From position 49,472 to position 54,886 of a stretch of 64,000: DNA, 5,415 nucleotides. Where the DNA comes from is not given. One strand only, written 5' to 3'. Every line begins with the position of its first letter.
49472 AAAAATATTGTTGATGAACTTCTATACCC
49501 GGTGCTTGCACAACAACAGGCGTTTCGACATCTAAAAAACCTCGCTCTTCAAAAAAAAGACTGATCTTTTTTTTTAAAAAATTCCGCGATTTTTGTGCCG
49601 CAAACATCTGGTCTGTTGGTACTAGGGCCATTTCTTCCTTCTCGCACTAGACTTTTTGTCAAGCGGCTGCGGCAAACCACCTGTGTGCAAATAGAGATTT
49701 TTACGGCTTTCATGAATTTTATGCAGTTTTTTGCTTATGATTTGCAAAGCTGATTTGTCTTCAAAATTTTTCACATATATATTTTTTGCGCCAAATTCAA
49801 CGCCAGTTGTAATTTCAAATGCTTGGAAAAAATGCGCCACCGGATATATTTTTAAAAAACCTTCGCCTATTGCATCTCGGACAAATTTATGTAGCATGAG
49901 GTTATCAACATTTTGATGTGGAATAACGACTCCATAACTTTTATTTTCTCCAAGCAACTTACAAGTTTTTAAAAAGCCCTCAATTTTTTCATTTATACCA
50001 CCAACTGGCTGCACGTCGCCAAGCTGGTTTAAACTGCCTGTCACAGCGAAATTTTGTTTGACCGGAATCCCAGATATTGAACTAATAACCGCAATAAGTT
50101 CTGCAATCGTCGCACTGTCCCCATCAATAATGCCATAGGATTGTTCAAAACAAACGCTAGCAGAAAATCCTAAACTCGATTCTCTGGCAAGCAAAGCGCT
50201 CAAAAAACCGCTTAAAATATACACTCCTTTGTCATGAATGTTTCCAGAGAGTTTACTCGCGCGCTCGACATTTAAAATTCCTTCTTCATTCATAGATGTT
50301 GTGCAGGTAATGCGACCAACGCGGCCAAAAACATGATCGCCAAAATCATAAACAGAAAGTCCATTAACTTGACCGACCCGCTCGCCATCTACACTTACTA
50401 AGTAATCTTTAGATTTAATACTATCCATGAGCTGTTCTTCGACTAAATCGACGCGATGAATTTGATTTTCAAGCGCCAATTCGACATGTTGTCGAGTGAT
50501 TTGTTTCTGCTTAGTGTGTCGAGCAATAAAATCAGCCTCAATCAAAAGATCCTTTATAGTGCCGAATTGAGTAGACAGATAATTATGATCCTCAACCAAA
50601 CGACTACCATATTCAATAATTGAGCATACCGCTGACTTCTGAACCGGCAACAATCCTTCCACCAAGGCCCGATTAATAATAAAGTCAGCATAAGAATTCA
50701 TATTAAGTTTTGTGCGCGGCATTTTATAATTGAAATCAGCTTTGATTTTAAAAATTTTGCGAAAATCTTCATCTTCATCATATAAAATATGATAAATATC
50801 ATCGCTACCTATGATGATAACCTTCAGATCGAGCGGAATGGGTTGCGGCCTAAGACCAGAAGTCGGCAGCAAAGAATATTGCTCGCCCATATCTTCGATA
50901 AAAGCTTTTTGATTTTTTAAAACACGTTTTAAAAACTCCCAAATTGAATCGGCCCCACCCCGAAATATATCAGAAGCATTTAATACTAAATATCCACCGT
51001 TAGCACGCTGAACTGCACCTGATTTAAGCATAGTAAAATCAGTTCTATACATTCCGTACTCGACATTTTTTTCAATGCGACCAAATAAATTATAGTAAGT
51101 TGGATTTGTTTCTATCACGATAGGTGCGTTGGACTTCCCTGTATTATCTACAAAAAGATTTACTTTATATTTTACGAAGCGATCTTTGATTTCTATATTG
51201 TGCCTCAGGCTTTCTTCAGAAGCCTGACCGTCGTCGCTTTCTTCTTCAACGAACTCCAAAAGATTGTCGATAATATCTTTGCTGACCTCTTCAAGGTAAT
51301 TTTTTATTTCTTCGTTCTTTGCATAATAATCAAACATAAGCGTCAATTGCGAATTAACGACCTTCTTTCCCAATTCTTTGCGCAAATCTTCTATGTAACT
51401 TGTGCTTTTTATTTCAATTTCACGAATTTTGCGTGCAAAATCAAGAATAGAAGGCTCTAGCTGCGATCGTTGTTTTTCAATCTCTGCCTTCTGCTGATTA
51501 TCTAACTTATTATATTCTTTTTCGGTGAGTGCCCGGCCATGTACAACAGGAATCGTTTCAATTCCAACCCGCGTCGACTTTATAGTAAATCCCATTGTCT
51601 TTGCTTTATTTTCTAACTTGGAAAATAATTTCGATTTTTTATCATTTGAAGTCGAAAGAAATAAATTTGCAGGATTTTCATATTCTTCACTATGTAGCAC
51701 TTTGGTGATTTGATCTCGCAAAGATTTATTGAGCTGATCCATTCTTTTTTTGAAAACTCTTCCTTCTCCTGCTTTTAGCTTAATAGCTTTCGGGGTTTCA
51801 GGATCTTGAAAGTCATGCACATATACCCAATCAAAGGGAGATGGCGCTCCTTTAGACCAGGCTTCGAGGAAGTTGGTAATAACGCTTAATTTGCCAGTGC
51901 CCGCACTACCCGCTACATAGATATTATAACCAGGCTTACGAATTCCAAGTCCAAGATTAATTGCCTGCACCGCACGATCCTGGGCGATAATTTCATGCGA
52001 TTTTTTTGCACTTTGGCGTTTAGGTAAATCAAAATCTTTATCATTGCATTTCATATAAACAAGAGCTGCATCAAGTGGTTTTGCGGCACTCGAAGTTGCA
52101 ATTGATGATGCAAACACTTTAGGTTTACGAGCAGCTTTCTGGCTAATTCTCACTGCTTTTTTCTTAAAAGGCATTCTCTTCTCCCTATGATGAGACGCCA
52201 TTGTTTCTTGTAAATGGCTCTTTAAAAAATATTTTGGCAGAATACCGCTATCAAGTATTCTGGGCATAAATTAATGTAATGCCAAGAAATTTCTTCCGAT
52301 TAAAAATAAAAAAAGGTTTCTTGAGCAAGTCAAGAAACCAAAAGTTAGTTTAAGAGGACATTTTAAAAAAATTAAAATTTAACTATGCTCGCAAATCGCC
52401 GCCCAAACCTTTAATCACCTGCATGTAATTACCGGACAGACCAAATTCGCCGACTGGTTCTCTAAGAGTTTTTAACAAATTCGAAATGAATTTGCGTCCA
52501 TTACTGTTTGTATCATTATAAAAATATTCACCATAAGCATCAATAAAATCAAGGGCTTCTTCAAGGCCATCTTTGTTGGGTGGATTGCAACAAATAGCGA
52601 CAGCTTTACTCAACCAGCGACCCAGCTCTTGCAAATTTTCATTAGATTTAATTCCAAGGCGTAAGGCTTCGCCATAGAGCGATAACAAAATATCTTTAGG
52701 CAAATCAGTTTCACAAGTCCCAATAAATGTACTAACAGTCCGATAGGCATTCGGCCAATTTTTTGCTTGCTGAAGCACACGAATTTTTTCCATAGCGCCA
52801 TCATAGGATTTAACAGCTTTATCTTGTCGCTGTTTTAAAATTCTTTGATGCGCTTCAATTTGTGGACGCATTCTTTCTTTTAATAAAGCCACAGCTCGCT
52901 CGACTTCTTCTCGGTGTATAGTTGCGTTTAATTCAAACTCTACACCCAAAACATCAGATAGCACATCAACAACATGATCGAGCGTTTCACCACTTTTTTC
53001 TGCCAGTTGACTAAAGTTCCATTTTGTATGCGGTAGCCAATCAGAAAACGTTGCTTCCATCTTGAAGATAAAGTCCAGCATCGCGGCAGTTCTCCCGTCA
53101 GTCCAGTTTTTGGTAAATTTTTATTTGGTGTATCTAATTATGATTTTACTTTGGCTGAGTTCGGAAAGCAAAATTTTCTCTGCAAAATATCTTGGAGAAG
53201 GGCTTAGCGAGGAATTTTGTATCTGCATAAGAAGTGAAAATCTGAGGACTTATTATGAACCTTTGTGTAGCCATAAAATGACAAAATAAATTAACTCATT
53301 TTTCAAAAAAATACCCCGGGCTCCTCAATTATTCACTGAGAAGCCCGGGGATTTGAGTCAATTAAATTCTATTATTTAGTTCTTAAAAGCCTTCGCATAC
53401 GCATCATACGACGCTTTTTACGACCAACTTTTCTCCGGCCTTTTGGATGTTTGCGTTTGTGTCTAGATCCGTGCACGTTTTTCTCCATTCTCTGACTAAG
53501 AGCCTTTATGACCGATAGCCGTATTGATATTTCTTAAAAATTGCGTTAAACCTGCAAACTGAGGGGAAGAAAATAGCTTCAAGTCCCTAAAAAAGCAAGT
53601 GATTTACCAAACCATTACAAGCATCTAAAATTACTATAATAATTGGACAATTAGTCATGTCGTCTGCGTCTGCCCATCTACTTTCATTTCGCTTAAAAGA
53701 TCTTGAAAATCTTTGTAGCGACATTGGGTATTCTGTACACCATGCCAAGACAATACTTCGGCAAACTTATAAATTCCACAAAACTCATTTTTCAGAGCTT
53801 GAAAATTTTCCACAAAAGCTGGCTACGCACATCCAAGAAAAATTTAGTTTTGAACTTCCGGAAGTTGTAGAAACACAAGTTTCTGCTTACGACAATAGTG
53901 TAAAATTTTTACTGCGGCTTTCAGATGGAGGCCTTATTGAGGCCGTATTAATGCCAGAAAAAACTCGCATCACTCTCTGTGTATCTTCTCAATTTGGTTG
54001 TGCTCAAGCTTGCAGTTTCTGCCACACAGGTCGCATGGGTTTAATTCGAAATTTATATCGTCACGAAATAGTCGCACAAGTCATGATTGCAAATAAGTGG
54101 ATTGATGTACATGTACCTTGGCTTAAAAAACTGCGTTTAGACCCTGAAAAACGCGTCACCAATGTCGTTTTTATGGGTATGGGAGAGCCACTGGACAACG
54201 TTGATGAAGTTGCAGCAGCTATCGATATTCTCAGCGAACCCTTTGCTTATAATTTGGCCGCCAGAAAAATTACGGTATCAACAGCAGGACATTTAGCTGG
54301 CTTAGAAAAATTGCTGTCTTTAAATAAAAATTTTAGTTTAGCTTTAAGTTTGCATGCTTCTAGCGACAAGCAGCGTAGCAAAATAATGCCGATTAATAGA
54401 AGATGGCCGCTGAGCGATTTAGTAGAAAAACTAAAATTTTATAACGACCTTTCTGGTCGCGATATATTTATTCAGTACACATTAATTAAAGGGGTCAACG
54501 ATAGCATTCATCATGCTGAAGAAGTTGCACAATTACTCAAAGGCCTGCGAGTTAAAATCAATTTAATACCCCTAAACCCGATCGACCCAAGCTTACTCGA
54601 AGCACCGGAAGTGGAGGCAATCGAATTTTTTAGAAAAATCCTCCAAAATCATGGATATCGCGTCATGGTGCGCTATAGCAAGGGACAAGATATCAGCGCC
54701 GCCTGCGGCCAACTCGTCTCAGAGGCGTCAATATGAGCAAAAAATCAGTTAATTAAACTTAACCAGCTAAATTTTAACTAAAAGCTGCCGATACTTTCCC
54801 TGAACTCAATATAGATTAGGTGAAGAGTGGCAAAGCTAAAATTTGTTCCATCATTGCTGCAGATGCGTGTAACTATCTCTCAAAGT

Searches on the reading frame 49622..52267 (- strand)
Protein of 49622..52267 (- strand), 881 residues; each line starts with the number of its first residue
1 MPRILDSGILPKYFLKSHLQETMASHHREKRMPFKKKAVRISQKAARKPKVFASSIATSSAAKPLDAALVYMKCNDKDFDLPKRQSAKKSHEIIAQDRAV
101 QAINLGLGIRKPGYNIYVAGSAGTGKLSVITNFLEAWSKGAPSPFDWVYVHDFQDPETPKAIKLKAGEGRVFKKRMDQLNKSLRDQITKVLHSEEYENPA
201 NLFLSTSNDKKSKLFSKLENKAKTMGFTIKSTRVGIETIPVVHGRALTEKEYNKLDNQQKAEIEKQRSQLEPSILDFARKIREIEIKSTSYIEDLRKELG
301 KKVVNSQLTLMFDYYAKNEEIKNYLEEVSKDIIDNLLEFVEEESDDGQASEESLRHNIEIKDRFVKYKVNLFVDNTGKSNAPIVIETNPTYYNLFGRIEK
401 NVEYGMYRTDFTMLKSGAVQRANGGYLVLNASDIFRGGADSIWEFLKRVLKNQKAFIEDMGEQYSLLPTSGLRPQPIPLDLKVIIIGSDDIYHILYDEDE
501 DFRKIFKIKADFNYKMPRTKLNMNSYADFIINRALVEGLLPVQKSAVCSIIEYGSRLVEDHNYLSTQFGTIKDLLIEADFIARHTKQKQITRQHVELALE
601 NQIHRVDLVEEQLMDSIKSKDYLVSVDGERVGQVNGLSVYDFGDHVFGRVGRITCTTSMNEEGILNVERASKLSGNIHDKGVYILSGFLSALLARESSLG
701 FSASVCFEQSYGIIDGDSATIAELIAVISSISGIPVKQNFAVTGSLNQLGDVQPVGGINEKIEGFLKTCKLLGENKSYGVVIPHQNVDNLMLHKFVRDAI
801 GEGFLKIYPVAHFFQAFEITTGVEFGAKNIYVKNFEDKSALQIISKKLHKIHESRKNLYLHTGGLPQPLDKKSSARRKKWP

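Call 64: search_protein_families(library=pfam, proteins=[window:49622-52267:-], max_evalue=0.00001)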
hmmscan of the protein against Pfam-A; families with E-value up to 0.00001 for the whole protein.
window:49622-52267:- (881 aa): 4 families
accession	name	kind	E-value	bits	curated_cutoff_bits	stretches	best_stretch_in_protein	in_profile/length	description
PF13654.12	AAA_32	-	5.9e-49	165.9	21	1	380-513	2-133/133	LonB-like, AAA domain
PF20436.4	LonB_AAA-LID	-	8.3e-22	77.4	22.4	1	541-605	1-65/65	Archaeal LonB, AAA+ ATPase LID domain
PF20437.3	LonC_helical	-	4.9e-17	62.1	24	1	146-179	1-34/34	Lon-like LonC helical domain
PF05362.19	Lon_C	-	8.7e-08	32.4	21.1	1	715-789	108-175/205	Lon protease (S16) C-terminal proteolytic domain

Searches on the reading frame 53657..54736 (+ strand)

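Call 64: search_protein_families(library=pfam, proteins=[window:53657-54736:+], max_evalue=0.00001)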
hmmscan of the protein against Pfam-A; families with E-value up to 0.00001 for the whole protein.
window:53657-54736:+ (359 aa): 1 family
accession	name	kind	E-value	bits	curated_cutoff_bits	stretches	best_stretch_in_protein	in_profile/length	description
PF04055.27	Radical_SAM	-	1e-13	52.2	29.5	1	110-283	2-157/166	Radical SAM superfamily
